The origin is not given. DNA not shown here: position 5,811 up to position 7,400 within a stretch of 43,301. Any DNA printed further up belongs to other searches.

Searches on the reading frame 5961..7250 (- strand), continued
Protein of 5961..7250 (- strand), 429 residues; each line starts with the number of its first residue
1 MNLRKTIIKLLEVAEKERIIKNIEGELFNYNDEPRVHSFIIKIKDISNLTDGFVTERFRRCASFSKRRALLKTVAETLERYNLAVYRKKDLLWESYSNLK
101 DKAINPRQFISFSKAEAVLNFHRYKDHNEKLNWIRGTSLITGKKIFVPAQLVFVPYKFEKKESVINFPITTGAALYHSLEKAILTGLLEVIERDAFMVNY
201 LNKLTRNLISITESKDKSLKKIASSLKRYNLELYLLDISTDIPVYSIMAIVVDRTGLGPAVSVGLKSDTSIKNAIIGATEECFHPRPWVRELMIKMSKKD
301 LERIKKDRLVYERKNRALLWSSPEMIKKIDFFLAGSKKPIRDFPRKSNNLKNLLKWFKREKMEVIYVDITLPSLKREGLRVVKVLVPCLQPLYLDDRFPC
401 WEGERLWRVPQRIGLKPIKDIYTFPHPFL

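Call 47: search_protein_families(library=ncbifam, proteins=[L001:6301-7842:+, L005:1-1398:+, L015:5380-7158:+, L014:6995-8704:+, L004:2699-3568:+, L085:3735-4622:+, L086:2630-3511:+, L087:5473-6351:+, L006:3794-4672:+], max_evalue=1e-20)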
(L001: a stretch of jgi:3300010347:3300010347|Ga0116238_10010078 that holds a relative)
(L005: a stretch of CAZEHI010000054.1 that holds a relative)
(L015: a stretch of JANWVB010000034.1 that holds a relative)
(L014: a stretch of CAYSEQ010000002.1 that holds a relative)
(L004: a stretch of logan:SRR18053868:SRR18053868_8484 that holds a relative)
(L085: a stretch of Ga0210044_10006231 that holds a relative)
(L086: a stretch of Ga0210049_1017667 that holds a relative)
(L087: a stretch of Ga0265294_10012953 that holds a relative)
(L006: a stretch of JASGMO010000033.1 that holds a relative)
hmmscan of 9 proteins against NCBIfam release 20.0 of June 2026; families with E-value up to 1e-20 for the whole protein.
L001:6301-7842:+ (513 aa): 138 families (the best 25 are shown)
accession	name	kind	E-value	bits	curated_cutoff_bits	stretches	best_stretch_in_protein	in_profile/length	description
NF000355.4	ribo_prot_ABC_F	equivalog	4e-135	451.5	380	1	2-490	3-494/499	ribosomal protection-like ABC-F family protein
TIGR03719.1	ABC_ABC_ChvD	subfamily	1e-119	400.7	806.75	2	110-490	156-508/552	energy-dependent translational throttle protein EttA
NF008775.0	PRK11819.1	equivalog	3.3e-96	323.1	599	2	266-490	283-510/556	energy-dependent translational throttle protein EttA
NF000169.2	ABCF_Sal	exception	8.8e-94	315.1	725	1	100-489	115-495/542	Sal family ABC-F type ribosomal protection protein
NF000170.2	ABCF_Vga_all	exception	1.6e-93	314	725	1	2-501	4-458/521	Vga family ABC-F type ribosomal protection protein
NF050005.1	ABC_ATPase_Uup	equivalog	1.5e-89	300.9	900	1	91-504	131-519/636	ATP-binding cassette ATPase Uup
NF011646.0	PRK15064.1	equivalog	4.9e-88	295.9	762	2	2-206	320-525/530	ABC-F family ATPase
NF000168.2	ABCF_Msr_all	exception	4.7e-86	289.3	680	1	2-503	6-485/487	Msr family ABC-F type ribosomal protection protein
NF008358.0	PRK11147.1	equivalog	1.3e-84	284.7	936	1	92-503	132-518/635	ABC transporter ATP-binding protein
NF007921.0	PRK10636.1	equivalog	1.1e-77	261.7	917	2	268-502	272-506/638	ABC transporter ATP-binding protein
NF000171.1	ABCF_producer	exception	4.9e-77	259.6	800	1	93-501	141-539/541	TlrC/CarA/OleB/SrmB family ABC-F type ribosomal protection protein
NF043038.1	ABCF_CplR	exception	1.3e-75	255.1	780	2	151-488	131-462/544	ABC-F type ribosomal protection protein CplR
NF000167.2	ABCF_Lsa_all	exception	4e-72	243.8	750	1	1-488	3-485/492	Lsa family ABC-F type ribosomal protection protein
NF045691.1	ABCF_VgaF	exception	6.4e-68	229.4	975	1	170-492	132-449/459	ABC-F type ribosomal protection protein Vga(F)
NF000514.1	ABCF_OptrA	exception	2e-64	218.1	1450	2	326-499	362-536/655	ABC-F type ribosomal protection protein OptrA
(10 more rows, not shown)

L005:1-1398:+ (465 aa): 53 families (the best 25 are shown)
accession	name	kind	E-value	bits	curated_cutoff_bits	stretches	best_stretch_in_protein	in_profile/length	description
NF000355.4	ribo_prot_ABC_F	equivalog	1.3e-119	400.3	380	1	1-437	51-495/499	ribosomal protection-like ABC-F family protein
NF000170.2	ABCF_Vga_all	exception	3.5e-82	276.6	725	2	148-451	155-462/521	Vga family ABC-F type ribosomal protection protein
NF008775.0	PRK11819.1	equivalog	8e-82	275.6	599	1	62-438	158-512/556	energy-dependent translational throttle protein EttA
TIGR03719.1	ABC_ABC_ChvD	subfamily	7.3e-81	272.4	806.75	1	62-437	156-509/552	energy-dependent translational throttle protein EttA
NF000169.2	ABCF_Sal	exception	2.9e-80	270.5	725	1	10-434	74-494/542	Sal family ABC-F type ribosomal protection protein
NF011646.0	PRK15064.1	equivalog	4.6e-75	253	762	2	174-448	245-514/530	ABC-F family ATPase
NF050005.1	ABC_ATPase_Uup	equivalog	7.4e-75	252.4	900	1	43-450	131-519/636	ATP-binding cassette ATPase Uup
NF000168.2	ABCF_Msr_all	exception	4.4e-74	249.8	680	1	57-447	89-483/487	Msr family ABC-F type ribosomal protection protein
NF007921.0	PRK10636.1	equivalog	8.1e-71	239.1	917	1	50-458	132-514/638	ABC transporter ATP-binding protein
NF008358.0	PRK11147.1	equivalog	8.9e-71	238.9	936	1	44-450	132-519/635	ABC transporter ATP-binding protein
NF043038.1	ABCF_CplR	exception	2.1e-70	238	780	1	105-435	133-463/544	ABC-F type ribosomal protection protein CplR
NF000171.1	ABCF_producer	exception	3.2e-69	233.8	800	1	46-433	142-526/541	TlrC/CarA/OleB/SrmB family ABC-F type ribosomal protection protein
NF045691.1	ABCF_VgaF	exception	7.8e-62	209.4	975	1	118-439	128-450/459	ABC-F type ribosomal protection protein Vga(F)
NF000167.2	ABCF_Lsa_all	exception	1.2e-61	209.2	750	1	15-436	65-487/492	Lsa family ABC-F type ribosomal protection protein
NF000514.1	ABCF_OptrA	exception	2.9e-60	204.3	1450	1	48-445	163-536/655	ABC-F type ribosomal protection protein OptrA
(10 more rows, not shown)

L015:5380-7158:+ (593 aa): 133 families (the best 25 are shown)
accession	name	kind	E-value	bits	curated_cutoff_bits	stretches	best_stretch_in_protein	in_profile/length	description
NF000355.4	ribo_prot_ABC_F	equivalog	7.2e-120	401.2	380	1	147-575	62-496/499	ribosomal protection-like ABC-F family protein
NF011646.0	PRK15064.1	equivalog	2.5e-85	286.9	762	1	192-569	138-499/530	ABC-F family ATPase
NF000168.2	ABCF_Msr_all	exception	9.8e-82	275.1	680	1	208-581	99-481/487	Msr family ABC-F type ribosomal protection protein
NF000169.2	ABCF_Sal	exception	1e-79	268.7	725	1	195-581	116-504/542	Sal family ABC-F type ribosomal protection protein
NF000171.1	ABCF_producer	exception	5.1e-77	259.6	800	1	57-567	15-523/541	TlrC/CarA/OleB/SrmB family ABC-F type ribosomal protection protein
NF008775.0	PRK11819.1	equivalog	1.1e-76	258.7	599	1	57-571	19-508/556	energy-dependent translational throttle protein EttA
TIGR03719.1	ABC_ABC_ChvD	subfamily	3.8e-76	256.8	806.75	1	57-571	17-506/552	energy-dependent translational throttle protein EttA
NF050005.1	ABC_ATPase_Uup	equivalog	8.7e-75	252.1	900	1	58-574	16-506/636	ATP-binding cassette ATPase Uup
NF000170.2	ABCF_Vga_all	exception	1.3e-73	248.3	725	1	203-572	72-447/521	Vga family ABC-F type ribosomal protection protein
NF008358.0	PRK11147.1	equivalog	7.9e-72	242.4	936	1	58-576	16-508/635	ABC transporter ATP-binding protein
NF007921.0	PRK10636.1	equivalog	6.7e-69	232.7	917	1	47-581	3-503/638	ABC transporter ATP-binding protein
NF043038.1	ABCF_CplR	exception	1.1e-62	212.4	780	2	286-571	169-462/544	ABC-F type ribosomal protection protein CplR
NF000167.2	ABCF_Lsa_all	exception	1.5e-61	208.8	750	1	199-572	107-486/492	Lsa family ABC-F type ribosomal protection protein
NF000166.1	ABCF_CarA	exception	8.8e-58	195.8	1050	1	64-565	24-532/556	ABC-F type ribosomal protection protein Car(A)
NF000514.1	ABCF_OptrA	exception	9.1e-56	189.5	1450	1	29-581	5-534/655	ABC-F type ribosomal protection protein OptrA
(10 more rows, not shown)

L014:6995-8704:+ (570 aa): 113 families (the best 25 are shown)
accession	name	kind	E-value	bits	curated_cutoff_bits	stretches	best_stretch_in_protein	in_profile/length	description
NF000355.4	ribo_prot_ABC_F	equivalog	4.5e-121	405.2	380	1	111-541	61-497/499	ribosomal protection-like ABC-F family protein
NF000171.1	ABCF_producer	exception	1.1e-89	301.4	800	1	22-546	15-537/541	TlrC/CarA/OleB/SrmB family ABC-F type ribosomal protection protein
NF000168.2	ABCF_Msr_all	exception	1.9e-86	290.6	680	1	170-537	96-472/487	Msr family ABC-F type ribosomal protection protein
TIGR03719.1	ABC_ABC_ChvD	subfamily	2.2e-85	287.3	806.75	1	21-550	16-519/552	energy-dependent translational throttle protein EttA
NF008775.0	PRK11819.1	equivalog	2.1e-84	284.1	599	1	21-550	18-521/556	energy-dependent translational throttle protein EttA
NF050005.1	ABC_ATPase_Uup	equivalog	7.1e-84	282.2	900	1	15-555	8-521/636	ATP-binding cassette ATPase Uup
NF000169.2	ABCF_Sal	exception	1.2e-79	268.4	725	1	137-543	93-501/542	Sal family ABC-F type ribosomal protection protein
NF008358.0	PRK11147.1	equivalog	1.6e-78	264.5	936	1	14-553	7-519/635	ABC transporter ATP-binding protein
NF000170.2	ABCF_Vga_all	exception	1.8e-75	254.4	725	1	169-543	73-453/521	Vga family ABC-F type ribosomal protection protein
NF007921.0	PRK10636.1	equivalog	5.1e-74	249.7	917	1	14-537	5-494/638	ABC transporter ATP-binding protein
NF011646.0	PRK15064.1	equivalog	6.7e-74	249.2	762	1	133-542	121-506/530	ABC-F family ATPase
NF043038.1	ABCF_CplR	exception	8.7e-73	245.8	780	1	196-538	117-464/544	ABC-F type ribosomal protection protein CplR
NF000166.1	ABCF_CarA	exception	1.9e-68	231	1050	1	26-535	21-537/556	ABC-F type ribosomal protection protein Car(A)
NF000514.1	ABCF_OptrA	exception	9.3e-64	215.9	1450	1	22-548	32-536/655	ABC-F type ribosomal protection protein OptrA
NF000167.2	ABCF_Lsa_all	exception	1.3e-62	212.4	750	1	138-542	84-491/492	Lsa family ABC-F type ribosomal protection protein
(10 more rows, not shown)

L004:2699-3568:+ (289 aa): 16 families
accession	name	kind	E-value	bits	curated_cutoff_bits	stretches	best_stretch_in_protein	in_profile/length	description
NF000499.2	Erm23S_rRNA_broad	equivalog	1.7e-73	247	212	1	9-254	2-243/244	23S ribosomal RNA methyltransferase Erm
NF000077.1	Erm42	exception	1.9e-61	208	600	1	5-288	15-297/303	23S rRNA (adenine(2058)-N(6))-methyltransferase Erm(42)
TIGR00755.1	ksgA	equivalog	8.4e-50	169.5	171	1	7-254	6-255/256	16S rRNA (adenine(1518)-N(6)/adenine(1519)-N(6))-dimethyltransferase RsmA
NF000337.1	erm_SHROVE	exception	2.8e-41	141.5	320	1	6-227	4-222/248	ErmE/ErmH/ErmO/ErmR family 23S rRNA (adenine(2058)-N(6))-methyltransferase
NF012222.1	erm_A_23S_MT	exception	2.2e-33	115.7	475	1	1-253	1-237/243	23S rRNA (adenine(2058)-N(6))-methyltransferase Erm(A)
NF012219.1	erm_C_23S_MT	exception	2.6e-31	109.1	530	1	1-255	1-239/244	23S rRNA (adenine(2058)-N(6))-methyltransferase Erm(C)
NF012223.0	erm_F_23S_MT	exception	1e-29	103.7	575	1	9-257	12-257/266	23S rRNA (adenine(2058)-N(6))-methyltransferase Erm(F)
NF000412.1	Erm43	exception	3.1e-29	102.2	500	1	1-228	1-215/243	23S rRNA (adenine(2058)-N(6))-methyltransferase Erm(43)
NF045543.1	erm_G_23S_MT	exception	6.6e-29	101.4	515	1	1-256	1-240/244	23S rRNA (adenine(2058)-N(6))-methyltransferase Erm(G)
NF012220.1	erm_B_23S_MT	exception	1e-28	100.5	525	1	3-257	2-240/245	23S rRNA (adenine(2058)-N(6))-methyltransferase Erm(B)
NF000411.1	Erm45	exception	1.6e-28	100.2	525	1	4-226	3-212/245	23S rRNA (adenine(2058)-N(6))-methyltransferase Erm(45)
NF042988.1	Erm46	exception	2.7e-26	92.4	503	1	8-252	11-251/255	23S rRNA (adenine(2058)-N(6))-methyltransferase Erm(46)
NF000087.1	ErmO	exception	6.3e-26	91.4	450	1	7-218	10-220/259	23S rRNA (adenine(2058)-N(6))-methyltransferase Erm(O)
NF042938.1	Erm55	exception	1.7e-25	89.6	525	1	7-219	10-215/270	23S rRNA (adenine(2058)-N(6))-methyltransferase Erm(55)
NF012218.0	erm_38_23S_MT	exception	1.3e-23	83.6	800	1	8-258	11-262/386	23S rRNA (adenine(2058)-N(6))-methyltransferase Erm(38)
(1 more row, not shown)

L085:3735-4622:+ (295 aa): 14 families
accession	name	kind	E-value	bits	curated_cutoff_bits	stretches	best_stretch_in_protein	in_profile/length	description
NF000499.2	Erm23S_rRNA_broad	equivalog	6e-71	238.7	212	1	13-257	2-242/244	23S ribosomal RNA methyltransferase Erm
NF000077.1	Erm42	exception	5.1e-60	203.3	600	1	6-291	12-296/303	23S rRNA (adenine(2058)-N(6))-methyltransferase Erm(42)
TIGR00755.1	ksgA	equivalog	5.1e-49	166.9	171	1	11-258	6-255/256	16S rRNA (adenine(1518)-N(6)/adenine(1519)-N(6))-dimethyltransferase RsmA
NF000337.1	erm_SHROVE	exception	1.8e-39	135.5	320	1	11-256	5-247/248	ErmE/ErmH/ErmO/ErmR family 23S rRNA (adenine(2058)-N(6))-methyltransferase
NF012219.1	erm_C_23S_MT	exception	1e-31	110.4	530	1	9-258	5-238/244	23S rRNA (adenine(2058)-N(6))-methyltransferase Erm(C)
NF012223.0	erm_F_23S_MT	exception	3.2e-31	108.6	575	1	11-260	10-256/266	23S rRNA (adenine(2058)-N(6))-methyltransferase Erm(F)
NF000411.1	Erm45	exception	5.6e-31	108.2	525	1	9-239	4-224/245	23S rRNA (adenine(2058)-N(6))-methyltransferase Erm(45)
NF012222.1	erm_A_23S_MT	exception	3e-30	105.5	475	1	10-232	6-215/243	23S rRNA (adenine(2058)-N(6))-methyltransferase Erm(A)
NF000412.1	Erm43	exception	2e-29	102.8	500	1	11-237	7-220/243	23S rRNA (adenine(2058)-N(6))-methyltransferase Erm(43)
NF012220.1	erm_B_23S_MT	exception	2.7e-29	102.4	525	1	9-260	4-239/245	23S rRNA (adenine(2058)-N(6))-methyltransferase Erm(B)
NF045543.1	erm_G_23S_MT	exception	1.3e-25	90.6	515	1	7-258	4-238/244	23S rRNA (adenine(2058)-N(6))-methyltransferase Erm(G)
NF000024.1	ErmS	exception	7.6e-24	84.6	675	1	11-257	62-307/319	23S rRNA (adenine(2058)-N(6))-methyltransferase Erm(S)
NF000087.1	ErmO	exception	2.8e-22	79.4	450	1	12-234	11-232/259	23S rRNA (adenine(2058)-N(6))-methyltransferase Erm(O)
NF042988.1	Erm46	exception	8e-22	77.8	503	1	10-256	9-251/255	23S rRNA (adenine(2058)-N(6))-methyltransferase Erm(46)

L086:2630-3511:+ (293 aa): 14 families
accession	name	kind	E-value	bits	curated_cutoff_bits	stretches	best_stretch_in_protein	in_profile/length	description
NF000499.2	Erm23S_rRNA_broad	equivalog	5.4e-68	229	212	1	13-256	2-242/244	23S ribosomal RNA methyltransferase Erm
NF000077.1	Erm42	exception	7.1e-61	206.1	600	1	3-292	9-298/303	23S rRNA (adenine(2058)-N(6))-methyltransferase Erm(42)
TIGR00755.1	ksgA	equivalog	2.3e-49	168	171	1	11-256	6-254/256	16S rRNA (adenine(1518)-N(6)/adenine(1519)-N(6))-dimethyltransferase RsmA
NF000337.1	erm_SHROVE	exception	1.6e-40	139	320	1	11-256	5-248/248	ErmE/ErmH/ErmO/ErmR family 23S rRNA (adenine(2058)-N(6))-methyltransferase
NF012222.1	erm_A_23S_MT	exception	2.1e-38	132.2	475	1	11-255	7-236/243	23S rRNA (adenine(2058)-N(6))-methyltransferase Erm(A)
NF012219.1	erm_C_23S_MT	exception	9.2e-37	126.9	530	1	10-257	6-238/244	23S rRNA (adenine(2058)-N(6))-methyltransferase Erm(C)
NF000412.1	Erm43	exception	3.1e-34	118.6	500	1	11-240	7-227/243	23S rRNA (adenine(2058)-N(6))-methyltransferase Erm(43)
NF012220.1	erm_B_23S_MT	exception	6.1e-34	117.6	525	1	10-259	5-239/245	23S rRNA (adenine(2058)-N(6))-methyltransferase Erm(B)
NF045543.1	erm_G_23S_MT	exception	8.1e-33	114.2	515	1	10-257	6-238/244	23S rRNA (adenine(2058)-N(6))-methyltransferase Erm(G)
NF000411.1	Erm45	exception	1.4e-28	100.4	525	1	10-259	5-239/245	23S rRNA (adenine(2058)-N(6))-methyltransferase Erm(45)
NF000087.1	ErmO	exception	4.3e-24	85.3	450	1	36-225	37-224/259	23S rRNA (adenine(2058)-N(6))-methyltransferase Erm(O)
NF000024.1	ErmS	exception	9.9e-23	80.9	675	1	12-253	63-304/319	23S rRNA (adenine(2058)-N(6))-methyltransferase Erm(S)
NF000047.1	ErmV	exception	1.2e-21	77.3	500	1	13-241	12-240/259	23S rRNA (adenine(2058)-N(6))-methyltransferase Erm(V)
NF042988.1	Erm46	exception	9.3e-21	74.3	503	0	12-256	11-252/255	23S rRNA (adenine(2058)-N(6))-methyltransferase Erm(46)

L087:5473-6351:+ (292 aa): 11 families
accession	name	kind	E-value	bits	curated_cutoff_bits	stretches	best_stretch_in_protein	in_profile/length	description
NF000499.2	Erm23S_rRNA_broad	equivalog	2.7e-66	223.5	212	1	12-256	1-244/244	23S ribosomal RNA methyltransferase Erm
NF000077.1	Erm42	exception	1.7e-49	168.7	600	1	2-288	8-296/303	23S rRNA (adenine(2058)-N(6))-methyltransferase Erm(42)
TIGR00755.1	ksgA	equivalog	1.1e-46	159.2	171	1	11-255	6-255/256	16S rRNA (adenine(1518)-N(6)/adenine(1519)-N(6))-dimethyltransferase RsmA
NF012223.0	erm_F_23S_MT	exception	2.1e-33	115.7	575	1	5-260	3-259/266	23S rRNA (adenine(2058)-N(6))-methyltransferase Erm(F)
NF012222.1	erm_A_23S_MT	exception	4e-33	114.9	475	1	7-256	3-239/243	23S rRNA (adenine(2058)-N(6))-methyltransferase Erm(A)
NF000337.1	erm_SHROVE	exception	5.9e-32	110.9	320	1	11-253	5-247/248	ErmE/ErmH/ErmO/ErmR family 23S rRNA (adenine(2058)-N(6))-methyltransferase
NF012219.1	erm_C_23S_MT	exception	5e-30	104.9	530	1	7-256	3-239/244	23S rRNA (adenine(2058)-N(6))-methyltransferase Erm(C)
NF045543.1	erm_G_23S_MT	exception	2.6e-29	102.7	515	1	8-257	4-240/244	23S rRNA (adenine(2058)-N(6))-methyltransferase Erm(G)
NF000412.1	Erm43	exception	1.2e-28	100.2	500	1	6-256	2-239/243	23S rRNA (adenine(2058)-N(6))-methyltransferase Erm(43)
NF012220.1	erm_B_23S_MT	exception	1.3e-26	93.7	525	1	7-258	2-240/245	23S rRNA (adenine(2058)-N(6))-methyltransferase Erm(B)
NF000411.1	Erm45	exception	1.8e-26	93.4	525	1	7-258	2-240/245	23S rRNA (adenine(2058)-N(6))-methyltransferase Erm(45)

L006:3794-4672:+ (292 aa): 11 families
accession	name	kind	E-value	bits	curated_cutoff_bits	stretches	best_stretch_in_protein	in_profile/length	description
NF000499.2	Erm23S_rRNA_broad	equivalog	3.3e-66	223.2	212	1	13-256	2-244/244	23S ribosomal RNA methyltransferase Erm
TIGR00755.1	ksgA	equivalog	1.2e-47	162.4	171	1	11-255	6-255/256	16S rRNA (adenine(1518)-N(6)/adenine(1519)-N(6))-dimethyltransferase RsmA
NF000077.1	Erm42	exception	1.4e-47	162.4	600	1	4-288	10-296/303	23S rRNA (adenine(2058)-N(6))-methyltransferase Erm(42)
NF012222.1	erm_A_23S_MT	exception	3.7e-35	121.6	475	1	10-257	6-240/243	23S rRNA (adenine(2058)-N(6))-methyltransferase Erm(A)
NF000337.1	erm_SHROVE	exception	2e-30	106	320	1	11-229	5-223/248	ErmE/ErmH/ErmO/ErmR family 23S rRNA (adenine(2058)-N(6))-methyltransferase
NF012223.0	erm_F_23S_MT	exception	4.9e-30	104.7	575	1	10-255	8-254/266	23S rRNA (adenine(2058)-N(6))-methyltransferase Erm(F)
NF000412.1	Erm43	exception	1.8e-29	103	500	1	7-256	3-239/243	23S rRNA (adenine(2058)-N(6))-methyltransferase Erm(43)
NF000411.1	Erm45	exception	4.4e-28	98.7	525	1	7-258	2-240/245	23S rRNA (adenine(2058)-N(6))-methyltransferase Erm(45)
NF012219.1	erm_C_23S_MT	exception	4.7e-28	98.4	530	1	8-257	4-240/244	23S rRNA (adenine(2058)-N(6))-methyltransferase Erm(C)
NF012220.1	erm_B_23S_MT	exception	4.2e-27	95.2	525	1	7-258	2-240/245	23S rRNA (adenine(2058)-N(6))-methyltransferase Erm(B)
NF045543.1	erm_G_23S_MT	exception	1.6e-25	90.3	515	1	10-258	6-241/244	23S rRNA (adenine(2058)-N(6))-methyltransferase Erm(G)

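Call 49: search_solved_structures(query=A1, max_evalue=0.001)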
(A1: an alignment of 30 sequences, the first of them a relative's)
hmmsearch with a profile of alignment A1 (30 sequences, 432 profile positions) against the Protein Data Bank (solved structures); distinct sequences matched with E-value up to 0.001: 5.
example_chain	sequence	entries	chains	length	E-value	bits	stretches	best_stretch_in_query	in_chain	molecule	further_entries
7u58_A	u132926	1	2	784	4.3e-28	101.4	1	74-419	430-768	MusD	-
4bs9_A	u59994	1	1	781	2.4e-26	95.7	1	74-431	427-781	TRUD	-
4v1t_A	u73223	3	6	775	1.3e-24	90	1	73-285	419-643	LYND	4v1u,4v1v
6pe3_A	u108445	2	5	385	1.4e-20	76.6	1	127-398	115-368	Uncharacterized protein MJ1094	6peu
6ci7_A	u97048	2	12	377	4.3e-07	32.2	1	133-209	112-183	YcaO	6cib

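Call 62: find_encoding_contigs(protein=P0011, flank=5000, max_places=1)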
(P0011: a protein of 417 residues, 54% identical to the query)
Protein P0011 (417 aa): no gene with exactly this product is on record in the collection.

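Call 63: find_encoding_contigs(protein=P0017, flank=5000, max_places=1)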
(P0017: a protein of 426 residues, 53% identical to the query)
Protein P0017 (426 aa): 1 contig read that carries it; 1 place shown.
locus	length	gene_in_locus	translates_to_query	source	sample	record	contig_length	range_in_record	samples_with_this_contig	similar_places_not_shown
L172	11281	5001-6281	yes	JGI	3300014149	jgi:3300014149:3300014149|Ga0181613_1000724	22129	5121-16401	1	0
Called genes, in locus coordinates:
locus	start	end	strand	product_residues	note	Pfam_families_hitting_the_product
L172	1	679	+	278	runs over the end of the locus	-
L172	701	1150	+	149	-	PF13298:LigD_N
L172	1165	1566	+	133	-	-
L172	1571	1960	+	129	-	-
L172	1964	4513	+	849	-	PF17871:AAA_lid_9 (weak), PF00004:AAA (weak), PF07724:AAA_2, PF07728:AAA_5, PF10431:ClpB_D2-small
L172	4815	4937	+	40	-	-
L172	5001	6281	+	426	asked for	PF02624:YcaO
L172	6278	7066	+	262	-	PF00881:Nitroreductase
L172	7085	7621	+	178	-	PF00583:Acetyltransf_1, PF13673:Acetyltransf_10, PF13508:Acetyltransf_7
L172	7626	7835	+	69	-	-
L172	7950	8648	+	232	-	PF04015:DUF362 (weak)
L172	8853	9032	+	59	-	PF18930:DUF5679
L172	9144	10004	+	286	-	-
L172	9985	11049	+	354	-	PF13207:AAA_17, PF00406:ADK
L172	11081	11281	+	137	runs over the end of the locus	PF04463:2-thiour_desulf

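Call 64: find_encoding_contigs(protein=P0022, flank=5000, max_places=1)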
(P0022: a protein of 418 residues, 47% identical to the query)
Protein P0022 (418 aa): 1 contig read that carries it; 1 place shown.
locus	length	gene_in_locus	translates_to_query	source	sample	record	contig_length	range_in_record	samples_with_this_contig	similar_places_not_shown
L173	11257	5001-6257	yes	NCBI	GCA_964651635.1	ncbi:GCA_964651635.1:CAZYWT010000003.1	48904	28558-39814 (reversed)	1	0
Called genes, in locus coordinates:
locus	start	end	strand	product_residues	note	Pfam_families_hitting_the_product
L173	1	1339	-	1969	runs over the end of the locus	PF07705:CARDB, PF00801:PKD (weak), PF18911:PKD_4 (weak)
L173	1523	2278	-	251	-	PF18962:Por_Secre_tail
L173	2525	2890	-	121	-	-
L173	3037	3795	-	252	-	-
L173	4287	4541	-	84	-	-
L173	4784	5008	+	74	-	-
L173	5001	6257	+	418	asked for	PF02624:YcaO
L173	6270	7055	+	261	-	PF00881:Nitroreductase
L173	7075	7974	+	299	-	PF00398:RrnaAD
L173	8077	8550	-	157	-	-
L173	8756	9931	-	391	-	PF01381:HTH_3 (faint), PF06114:Peptidase_M78 (weak)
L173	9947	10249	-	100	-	-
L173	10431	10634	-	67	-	-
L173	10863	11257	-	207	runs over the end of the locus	-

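Call 72: search_protein_families(library=pfam, proteins=[L172:7085-7621:+, L173:8077-8550:-], max_evalue=0.01)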
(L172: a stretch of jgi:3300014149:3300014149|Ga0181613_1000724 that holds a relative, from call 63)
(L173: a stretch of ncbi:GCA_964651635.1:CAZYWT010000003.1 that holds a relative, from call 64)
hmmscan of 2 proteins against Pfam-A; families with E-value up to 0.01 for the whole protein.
L172:7085-7621:+ (178 aa): 5 families
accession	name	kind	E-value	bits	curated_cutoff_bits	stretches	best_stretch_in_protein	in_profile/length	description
PF00583.31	Acetyltransf_1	-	9e-17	61.9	20.7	1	50-142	20-116/116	Acetyltransferase (GNAT) family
PF13508.13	Acetyltransf_7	-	3.8e-13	50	27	1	65-143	5-83/84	Acetyltransferase (GNAT) domain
PF13673.13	Acetyltransf_10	-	4.4e-11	43.3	23.6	1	44-143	13-108/128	Acetyltransferase (GNAT) domain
PF13420.13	Acetyltransf_4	-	0.00045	20.7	24.3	1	10-158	1-150/155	Acetyltransferase (GNAT) domain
PF13527.13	Acetyltransf_9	-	0.0046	17.4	25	0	10-144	2-126/127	Acetyltransferase (GNAT) domain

L173:8077-8550:- (157 aa): 0 families
